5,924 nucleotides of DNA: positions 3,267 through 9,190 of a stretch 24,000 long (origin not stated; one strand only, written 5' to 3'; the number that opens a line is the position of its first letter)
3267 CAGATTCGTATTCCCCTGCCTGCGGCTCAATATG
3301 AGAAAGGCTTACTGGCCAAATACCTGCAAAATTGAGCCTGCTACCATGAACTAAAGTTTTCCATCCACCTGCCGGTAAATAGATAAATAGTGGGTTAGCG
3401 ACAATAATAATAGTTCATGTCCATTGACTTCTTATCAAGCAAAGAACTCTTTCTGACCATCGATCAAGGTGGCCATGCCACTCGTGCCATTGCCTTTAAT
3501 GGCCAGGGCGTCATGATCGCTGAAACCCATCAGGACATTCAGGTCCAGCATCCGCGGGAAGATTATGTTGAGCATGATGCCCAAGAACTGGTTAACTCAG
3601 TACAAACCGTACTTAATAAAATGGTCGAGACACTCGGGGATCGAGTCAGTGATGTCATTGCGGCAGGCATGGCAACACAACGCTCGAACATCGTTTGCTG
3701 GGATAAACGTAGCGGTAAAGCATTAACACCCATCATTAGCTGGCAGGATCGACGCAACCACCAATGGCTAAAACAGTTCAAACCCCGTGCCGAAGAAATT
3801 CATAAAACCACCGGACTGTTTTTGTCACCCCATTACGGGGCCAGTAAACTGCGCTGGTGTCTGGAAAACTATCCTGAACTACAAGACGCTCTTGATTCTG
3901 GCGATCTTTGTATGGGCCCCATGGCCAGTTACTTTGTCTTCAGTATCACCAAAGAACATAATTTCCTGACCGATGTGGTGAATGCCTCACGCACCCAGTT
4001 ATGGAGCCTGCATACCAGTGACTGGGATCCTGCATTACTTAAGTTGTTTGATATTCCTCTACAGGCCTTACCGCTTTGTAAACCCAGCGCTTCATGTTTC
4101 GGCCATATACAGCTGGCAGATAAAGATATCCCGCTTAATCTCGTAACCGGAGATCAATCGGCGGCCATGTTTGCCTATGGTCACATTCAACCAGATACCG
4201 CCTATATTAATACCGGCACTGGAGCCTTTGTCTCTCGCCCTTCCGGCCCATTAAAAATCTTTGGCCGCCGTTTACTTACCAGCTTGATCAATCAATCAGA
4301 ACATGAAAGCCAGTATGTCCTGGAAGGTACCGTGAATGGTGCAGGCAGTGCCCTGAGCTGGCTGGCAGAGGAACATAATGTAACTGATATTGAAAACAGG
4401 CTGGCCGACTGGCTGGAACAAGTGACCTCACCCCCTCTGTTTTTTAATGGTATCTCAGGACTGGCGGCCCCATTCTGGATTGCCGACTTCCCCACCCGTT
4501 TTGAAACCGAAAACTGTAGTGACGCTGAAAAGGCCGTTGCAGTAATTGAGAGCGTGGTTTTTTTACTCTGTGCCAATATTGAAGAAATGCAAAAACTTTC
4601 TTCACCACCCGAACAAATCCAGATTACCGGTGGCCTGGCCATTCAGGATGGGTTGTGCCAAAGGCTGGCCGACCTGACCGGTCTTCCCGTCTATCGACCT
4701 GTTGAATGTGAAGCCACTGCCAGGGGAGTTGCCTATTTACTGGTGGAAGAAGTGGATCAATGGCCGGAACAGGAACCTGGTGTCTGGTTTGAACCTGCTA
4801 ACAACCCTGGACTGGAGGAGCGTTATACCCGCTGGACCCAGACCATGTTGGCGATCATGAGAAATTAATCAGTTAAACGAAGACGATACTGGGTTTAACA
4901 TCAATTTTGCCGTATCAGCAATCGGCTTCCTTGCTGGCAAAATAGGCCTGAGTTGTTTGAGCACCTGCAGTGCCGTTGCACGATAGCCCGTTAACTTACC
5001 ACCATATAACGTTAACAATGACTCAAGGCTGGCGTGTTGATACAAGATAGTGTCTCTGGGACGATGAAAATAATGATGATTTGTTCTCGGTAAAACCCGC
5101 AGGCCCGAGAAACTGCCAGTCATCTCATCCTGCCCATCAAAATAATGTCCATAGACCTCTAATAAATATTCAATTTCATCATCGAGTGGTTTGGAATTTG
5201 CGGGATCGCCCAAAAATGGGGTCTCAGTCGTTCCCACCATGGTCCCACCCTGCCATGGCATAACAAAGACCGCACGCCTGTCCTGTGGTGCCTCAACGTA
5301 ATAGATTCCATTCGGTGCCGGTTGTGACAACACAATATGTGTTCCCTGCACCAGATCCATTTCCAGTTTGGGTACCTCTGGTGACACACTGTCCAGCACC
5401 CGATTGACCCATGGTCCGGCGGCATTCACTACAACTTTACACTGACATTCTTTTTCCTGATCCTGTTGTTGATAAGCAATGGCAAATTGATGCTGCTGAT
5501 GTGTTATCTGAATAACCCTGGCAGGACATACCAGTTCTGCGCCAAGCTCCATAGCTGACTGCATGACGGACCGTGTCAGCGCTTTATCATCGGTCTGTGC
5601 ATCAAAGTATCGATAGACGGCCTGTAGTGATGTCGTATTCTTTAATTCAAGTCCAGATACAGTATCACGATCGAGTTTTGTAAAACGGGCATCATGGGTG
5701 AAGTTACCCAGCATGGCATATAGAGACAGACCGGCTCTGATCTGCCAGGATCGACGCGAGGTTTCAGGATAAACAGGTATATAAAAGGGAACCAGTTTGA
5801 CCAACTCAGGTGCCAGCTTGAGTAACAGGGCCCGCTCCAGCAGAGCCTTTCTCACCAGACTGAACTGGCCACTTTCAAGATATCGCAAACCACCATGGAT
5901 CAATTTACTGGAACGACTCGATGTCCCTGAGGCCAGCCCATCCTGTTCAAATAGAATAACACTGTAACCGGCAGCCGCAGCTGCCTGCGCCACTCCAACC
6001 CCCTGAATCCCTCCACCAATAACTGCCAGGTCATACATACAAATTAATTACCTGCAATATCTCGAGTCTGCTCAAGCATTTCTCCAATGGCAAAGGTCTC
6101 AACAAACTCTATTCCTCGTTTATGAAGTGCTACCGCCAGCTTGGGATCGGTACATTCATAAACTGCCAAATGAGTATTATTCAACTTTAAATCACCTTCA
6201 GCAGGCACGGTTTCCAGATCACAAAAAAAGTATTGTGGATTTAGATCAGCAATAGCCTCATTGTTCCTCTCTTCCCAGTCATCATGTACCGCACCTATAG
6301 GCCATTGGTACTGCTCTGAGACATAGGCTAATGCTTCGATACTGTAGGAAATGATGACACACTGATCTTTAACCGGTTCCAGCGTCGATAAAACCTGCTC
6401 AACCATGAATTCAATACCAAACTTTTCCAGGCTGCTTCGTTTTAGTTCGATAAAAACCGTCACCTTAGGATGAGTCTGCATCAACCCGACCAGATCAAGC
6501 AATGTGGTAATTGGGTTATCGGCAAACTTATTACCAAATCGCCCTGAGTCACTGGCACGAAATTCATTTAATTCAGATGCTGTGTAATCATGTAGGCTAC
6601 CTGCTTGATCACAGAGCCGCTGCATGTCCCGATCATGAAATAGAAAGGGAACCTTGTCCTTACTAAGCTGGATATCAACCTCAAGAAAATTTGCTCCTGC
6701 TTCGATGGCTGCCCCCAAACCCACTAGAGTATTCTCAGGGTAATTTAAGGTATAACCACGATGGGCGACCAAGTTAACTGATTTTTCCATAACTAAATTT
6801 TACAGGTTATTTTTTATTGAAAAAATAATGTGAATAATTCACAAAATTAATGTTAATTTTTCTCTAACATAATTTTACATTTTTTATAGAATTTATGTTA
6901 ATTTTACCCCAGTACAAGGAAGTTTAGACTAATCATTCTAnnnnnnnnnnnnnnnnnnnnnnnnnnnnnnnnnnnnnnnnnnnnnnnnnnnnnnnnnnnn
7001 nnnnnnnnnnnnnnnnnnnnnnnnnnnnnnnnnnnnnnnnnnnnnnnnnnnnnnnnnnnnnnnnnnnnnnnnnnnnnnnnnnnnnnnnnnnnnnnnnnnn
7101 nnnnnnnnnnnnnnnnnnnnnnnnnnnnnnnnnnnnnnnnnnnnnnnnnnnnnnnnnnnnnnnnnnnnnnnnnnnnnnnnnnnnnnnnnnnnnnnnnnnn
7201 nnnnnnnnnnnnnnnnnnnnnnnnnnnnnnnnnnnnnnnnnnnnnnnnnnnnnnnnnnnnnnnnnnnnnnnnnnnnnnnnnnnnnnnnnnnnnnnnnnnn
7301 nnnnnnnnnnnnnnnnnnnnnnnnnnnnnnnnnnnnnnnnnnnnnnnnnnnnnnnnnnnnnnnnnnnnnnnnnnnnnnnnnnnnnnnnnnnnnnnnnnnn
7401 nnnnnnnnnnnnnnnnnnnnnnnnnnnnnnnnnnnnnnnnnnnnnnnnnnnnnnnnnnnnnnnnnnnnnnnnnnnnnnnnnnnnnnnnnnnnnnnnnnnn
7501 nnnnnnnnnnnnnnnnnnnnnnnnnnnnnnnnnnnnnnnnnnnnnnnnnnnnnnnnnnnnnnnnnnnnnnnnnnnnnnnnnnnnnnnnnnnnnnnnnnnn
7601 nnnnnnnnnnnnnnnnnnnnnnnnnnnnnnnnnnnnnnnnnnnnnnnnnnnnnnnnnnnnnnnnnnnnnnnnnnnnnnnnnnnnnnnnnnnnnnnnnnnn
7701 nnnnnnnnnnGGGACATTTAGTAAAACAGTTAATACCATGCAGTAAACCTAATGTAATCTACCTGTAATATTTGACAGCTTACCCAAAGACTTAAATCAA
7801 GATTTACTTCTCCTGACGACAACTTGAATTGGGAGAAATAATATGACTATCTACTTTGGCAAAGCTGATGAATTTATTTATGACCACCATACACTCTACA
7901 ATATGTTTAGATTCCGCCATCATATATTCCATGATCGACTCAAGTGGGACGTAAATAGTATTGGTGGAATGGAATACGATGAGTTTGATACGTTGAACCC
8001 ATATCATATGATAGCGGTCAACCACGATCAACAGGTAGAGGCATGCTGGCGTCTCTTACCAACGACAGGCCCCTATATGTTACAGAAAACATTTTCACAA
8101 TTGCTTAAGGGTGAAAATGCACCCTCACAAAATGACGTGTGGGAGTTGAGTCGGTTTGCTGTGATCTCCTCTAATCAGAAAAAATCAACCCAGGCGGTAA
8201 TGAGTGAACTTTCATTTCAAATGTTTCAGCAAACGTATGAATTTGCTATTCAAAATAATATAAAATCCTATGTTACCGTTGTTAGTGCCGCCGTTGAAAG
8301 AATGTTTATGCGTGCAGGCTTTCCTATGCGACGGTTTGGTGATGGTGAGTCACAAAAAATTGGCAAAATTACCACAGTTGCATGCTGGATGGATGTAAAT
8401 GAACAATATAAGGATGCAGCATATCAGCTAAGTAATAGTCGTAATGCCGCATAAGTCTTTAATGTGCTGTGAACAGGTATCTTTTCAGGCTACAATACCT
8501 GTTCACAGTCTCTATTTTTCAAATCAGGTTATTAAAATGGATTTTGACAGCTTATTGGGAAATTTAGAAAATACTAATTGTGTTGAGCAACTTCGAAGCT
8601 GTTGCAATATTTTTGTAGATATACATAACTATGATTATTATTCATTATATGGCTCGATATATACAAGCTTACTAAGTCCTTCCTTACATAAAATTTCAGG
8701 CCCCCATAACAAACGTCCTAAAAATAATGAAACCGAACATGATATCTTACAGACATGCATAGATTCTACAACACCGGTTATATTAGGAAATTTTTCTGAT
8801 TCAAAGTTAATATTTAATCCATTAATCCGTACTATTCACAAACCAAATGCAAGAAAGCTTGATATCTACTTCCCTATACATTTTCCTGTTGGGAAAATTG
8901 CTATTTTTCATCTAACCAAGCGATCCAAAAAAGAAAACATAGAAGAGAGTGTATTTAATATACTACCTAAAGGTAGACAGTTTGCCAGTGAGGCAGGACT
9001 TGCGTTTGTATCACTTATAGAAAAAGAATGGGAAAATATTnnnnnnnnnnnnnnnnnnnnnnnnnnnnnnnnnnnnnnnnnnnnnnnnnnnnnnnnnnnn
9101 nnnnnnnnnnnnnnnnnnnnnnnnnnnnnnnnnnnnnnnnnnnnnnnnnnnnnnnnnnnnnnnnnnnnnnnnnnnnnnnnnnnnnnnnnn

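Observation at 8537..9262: Second LuxR paralog has apparently lost the AHL-contact residues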

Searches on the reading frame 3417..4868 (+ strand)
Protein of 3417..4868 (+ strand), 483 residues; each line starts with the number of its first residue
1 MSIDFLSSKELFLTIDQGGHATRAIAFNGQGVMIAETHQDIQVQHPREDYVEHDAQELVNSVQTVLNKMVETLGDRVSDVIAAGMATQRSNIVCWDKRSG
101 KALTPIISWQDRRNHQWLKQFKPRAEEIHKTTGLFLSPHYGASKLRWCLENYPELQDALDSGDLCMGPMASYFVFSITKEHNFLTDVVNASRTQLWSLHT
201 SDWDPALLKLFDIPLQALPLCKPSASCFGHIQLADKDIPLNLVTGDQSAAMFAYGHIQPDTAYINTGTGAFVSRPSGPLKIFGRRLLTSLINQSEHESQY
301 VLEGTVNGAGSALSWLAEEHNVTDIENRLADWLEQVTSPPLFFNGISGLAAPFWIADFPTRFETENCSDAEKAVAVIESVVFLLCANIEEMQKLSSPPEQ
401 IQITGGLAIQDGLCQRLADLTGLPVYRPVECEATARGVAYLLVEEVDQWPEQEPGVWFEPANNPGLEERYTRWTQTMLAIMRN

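Call 90: search_protein_families(library=pfam, proteins=[window:3417-4868:+], max_evalue=0.00001)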
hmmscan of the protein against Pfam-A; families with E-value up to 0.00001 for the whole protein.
window:3417-4868:+ (483 aa): 2 families
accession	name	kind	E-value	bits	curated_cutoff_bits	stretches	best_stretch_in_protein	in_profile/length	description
PF00370.27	FGGY_N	-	8.7e-47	160.2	28.8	1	12-251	2-243/245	FGGY family of carbohydrate kinases, N-terminal domain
PF02782.22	FGGY_C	-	3.3e-23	82.9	27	1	262-441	1-193/198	FGGY family of carbohydrate kinases, C-terminal domain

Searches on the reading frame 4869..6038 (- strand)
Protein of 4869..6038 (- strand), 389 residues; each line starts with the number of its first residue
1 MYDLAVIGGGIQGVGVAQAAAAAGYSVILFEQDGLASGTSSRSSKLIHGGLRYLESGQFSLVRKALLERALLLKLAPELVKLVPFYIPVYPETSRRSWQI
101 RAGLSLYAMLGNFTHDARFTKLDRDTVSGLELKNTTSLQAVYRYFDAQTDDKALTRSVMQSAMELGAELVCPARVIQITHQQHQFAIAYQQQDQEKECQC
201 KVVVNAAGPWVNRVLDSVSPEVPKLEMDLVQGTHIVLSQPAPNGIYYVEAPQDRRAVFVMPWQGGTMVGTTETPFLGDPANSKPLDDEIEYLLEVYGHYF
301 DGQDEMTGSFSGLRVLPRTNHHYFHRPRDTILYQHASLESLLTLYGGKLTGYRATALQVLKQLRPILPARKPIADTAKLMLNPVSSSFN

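Call 90: search_protein_families(library=pfam, proteins=[window:4869-6038:-], max_evalue=0.00001)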
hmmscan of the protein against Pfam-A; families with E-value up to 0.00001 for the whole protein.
window:4869-6038:- (389 aa): 1 family
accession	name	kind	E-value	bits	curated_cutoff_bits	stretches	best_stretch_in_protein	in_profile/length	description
PF01266.30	DAO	-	8e-51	174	27.9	1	3-351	1-351/353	FAD dependent oxidoreductase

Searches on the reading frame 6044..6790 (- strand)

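Call 3: search_protein_families(library=pfam, proteins=[window:6044-6790:-], max_evalue=1)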
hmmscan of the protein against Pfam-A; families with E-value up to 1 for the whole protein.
window:6044-6790:- (248 aa): 1 family
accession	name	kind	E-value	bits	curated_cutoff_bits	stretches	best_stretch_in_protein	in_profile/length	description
PF03009.23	GDPD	-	6.5e-25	89.1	23.6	1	10-179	1-181/244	Glycerophosphoryl diester phosphodiesterase family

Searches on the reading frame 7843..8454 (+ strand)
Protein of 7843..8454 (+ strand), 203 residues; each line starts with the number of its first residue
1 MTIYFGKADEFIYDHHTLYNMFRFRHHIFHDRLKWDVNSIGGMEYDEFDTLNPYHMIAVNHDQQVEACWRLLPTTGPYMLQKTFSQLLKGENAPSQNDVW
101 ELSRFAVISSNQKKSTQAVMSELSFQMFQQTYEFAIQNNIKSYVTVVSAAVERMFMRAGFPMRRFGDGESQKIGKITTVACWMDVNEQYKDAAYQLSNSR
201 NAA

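Call 3: search_protein_families(library=pfam, proteins=[window:7843-8454:+], max_evalue=1)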
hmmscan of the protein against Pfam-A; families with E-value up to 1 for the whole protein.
window:7843-8454:+ (203 aa): 4 families
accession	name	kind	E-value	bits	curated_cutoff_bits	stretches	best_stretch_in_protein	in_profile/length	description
PF00765.23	Autoind_synth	-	1.5e-42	145.7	24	1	14-189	6-179/183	Autoinducer synthase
PF13444.12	Acetyltransf_5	-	9.1e-06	26.7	22.4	1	24-120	1-100/102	Acetyltransferase (GNAT) domain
PF21926.2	FeeM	-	4.2e-05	23.8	27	1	22-167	3-141/158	N-acyl amino acid synthase FeeM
PF14979.11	TMEM52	-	0.21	12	26.4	0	57-116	68-127/132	Transmembrane 52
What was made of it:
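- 7843..8454 (+): luxI: AHL synthase (203 aa). Pfam Autoind_synth 1.5e-42 (call 3).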

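Call 4: search_protein_families(library=ncbifam, proteins=[window:7843-8454:+], max_evalue=1)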
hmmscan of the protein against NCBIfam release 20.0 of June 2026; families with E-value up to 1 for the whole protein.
window:7843-8454:+ (203 aa): 3 families
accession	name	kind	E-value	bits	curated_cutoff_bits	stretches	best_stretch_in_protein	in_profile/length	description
NF010408.0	PRK13834.1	subfamily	3.1e-40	137.9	292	1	8-188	8-186/207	acyl-homoserine-lactone synthase TraI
NF052393.1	AHserLSynTraI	equivalog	1.3e-39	135.7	250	1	4-188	4-186/212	acyl-homoserine-lactone synthase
TIGR03694.1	exosort_acyl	subfamily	2.1e-10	40.5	111.95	2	16-117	17-129/241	PEP-CTERM/exosortase system-associated acyltransferase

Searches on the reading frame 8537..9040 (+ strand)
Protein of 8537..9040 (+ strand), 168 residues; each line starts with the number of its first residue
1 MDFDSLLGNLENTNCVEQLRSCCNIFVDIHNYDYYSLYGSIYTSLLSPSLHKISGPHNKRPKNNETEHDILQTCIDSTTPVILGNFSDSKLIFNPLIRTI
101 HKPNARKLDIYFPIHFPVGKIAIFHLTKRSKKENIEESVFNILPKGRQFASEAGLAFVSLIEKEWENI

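Call 20: search_protein_representatives(protein=window:8537-9040:+)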
Query: 168 residues. Proteins with E-value up to 0.001 (for the whole library): 5; up to 1e-10: 4; up to 1e-30: 1. The best 5 are listed.
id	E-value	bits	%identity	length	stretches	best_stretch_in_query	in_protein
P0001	1.5e-109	379.8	100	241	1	1-168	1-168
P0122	1.7e-27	112.8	36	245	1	2-167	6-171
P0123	6.8e-18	81.6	32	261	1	4-164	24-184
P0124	4.5e-11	59.4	22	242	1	3-162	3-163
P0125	2.4e-07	47.3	28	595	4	14-77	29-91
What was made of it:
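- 8537..9031 (+): LuxR2 N-domain (residues 1-165): divergent autoinducer-binding-domain fold without the AHL-contact residues. Only 5 proteins among 1.84 billion representatives match it (call 20).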

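Call 33: find_homologous_proteins(query=A4, max_evalue=0.001)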
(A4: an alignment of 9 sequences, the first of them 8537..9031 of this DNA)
Query A4 (9 sequences) (165 aa, profile of the alignment): 9 proteins with E <= 0.001 among 1654 candidates.
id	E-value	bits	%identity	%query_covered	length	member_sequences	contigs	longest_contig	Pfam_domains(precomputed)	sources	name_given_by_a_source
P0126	9.5e-72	258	23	98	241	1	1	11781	PF00196.26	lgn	-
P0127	5.9e-71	256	26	98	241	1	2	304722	PF00196.26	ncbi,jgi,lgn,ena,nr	ncbi:MAG: LuxR family transcriptional regulator [Gammaproteobacteria bacterium]|nr:LuxR family trans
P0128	8.2e-66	239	28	98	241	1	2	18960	PF00196.26,PF08281.19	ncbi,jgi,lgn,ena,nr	ncbi:MAG: LuxR family transcriptional regulator [Gammaproteobacteria bacterium]|nr:LuxR family trans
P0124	3.6e-65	237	23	98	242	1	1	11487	PF00196.26,PF08281.19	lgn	-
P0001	1.4e-60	222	100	100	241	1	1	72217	PF00196.26,PF08281.19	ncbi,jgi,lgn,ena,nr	ncbi:MAG: LuxR C-terminal-related transcriptional regulator [Gammaproteobacteria bacterium]|nr:LuxR 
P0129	2.6e-59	218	25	98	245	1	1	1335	PF00196.26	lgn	-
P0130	1.0e-21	95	27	88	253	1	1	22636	PF00196.26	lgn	-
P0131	3.8e-21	94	27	97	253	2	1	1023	PF00196.26,PF03472.22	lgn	-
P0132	1.2e-18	85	24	84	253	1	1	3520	PF00196.26,PF08281.19,PF03472.22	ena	-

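Call 35: find_encoding_contigs(protein=P0130, flank=6000, max_places=2)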
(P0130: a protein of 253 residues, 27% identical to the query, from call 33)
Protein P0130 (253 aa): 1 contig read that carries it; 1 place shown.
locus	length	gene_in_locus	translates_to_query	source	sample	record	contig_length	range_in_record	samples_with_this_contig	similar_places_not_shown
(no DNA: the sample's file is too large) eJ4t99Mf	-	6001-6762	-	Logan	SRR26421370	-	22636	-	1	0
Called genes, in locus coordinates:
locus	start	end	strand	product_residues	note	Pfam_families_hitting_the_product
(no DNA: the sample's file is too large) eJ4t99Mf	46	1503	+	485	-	PF00370:FGGY_N, PF02782:FGGY_C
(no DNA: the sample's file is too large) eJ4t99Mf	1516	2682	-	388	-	PF01266:DAO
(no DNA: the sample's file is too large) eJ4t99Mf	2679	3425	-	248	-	PF03009:GDPD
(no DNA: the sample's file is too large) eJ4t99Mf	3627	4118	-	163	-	PF19480:DUF6016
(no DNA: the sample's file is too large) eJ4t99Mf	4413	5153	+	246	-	PF03472:Autoind_bind, PF00196:GerE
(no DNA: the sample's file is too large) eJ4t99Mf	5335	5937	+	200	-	PF00765:Autoind_synth, PF13444:Acetyltransf_5 (weak)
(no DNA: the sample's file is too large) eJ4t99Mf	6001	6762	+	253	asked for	PF00196:GerE (weak)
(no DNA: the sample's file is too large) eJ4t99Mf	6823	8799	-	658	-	PF00596:Aldolase_II, PF00106:adh_short, PF13561:adh_short_C2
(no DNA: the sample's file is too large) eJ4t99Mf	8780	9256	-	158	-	PF01986:DUF123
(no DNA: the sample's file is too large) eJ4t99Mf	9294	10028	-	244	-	PF02678:Pirin, PF07883:Cupin_2 (faint), PF05726:Pirin_C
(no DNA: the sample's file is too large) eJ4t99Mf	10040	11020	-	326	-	PF13409:GST_N_2, PF13410:GST_C_2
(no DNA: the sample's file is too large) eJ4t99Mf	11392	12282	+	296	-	PF00126:HTH_1, PF03466:LysR_substrate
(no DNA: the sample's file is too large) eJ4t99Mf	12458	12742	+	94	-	-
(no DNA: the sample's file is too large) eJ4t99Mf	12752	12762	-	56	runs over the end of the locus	-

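Call 36: find_encoding_contigs(protein=P0132, flank=4000, max_places=2)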
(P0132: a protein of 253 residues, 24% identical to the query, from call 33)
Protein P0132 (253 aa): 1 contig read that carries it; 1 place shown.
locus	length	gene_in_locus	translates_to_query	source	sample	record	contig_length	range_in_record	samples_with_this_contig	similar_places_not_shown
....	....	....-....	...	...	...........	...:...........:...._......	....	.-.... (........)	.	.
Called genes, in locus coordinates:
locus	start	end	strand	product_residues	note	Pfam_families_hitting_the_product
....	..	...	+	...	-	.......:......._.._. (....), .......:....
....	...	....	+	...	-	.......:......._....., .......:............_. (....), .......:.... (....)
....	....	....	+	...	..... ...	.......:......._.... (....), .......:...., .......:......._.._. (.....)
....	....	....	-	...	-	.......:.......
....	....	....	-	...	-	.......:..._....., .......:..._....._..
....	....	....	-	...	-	?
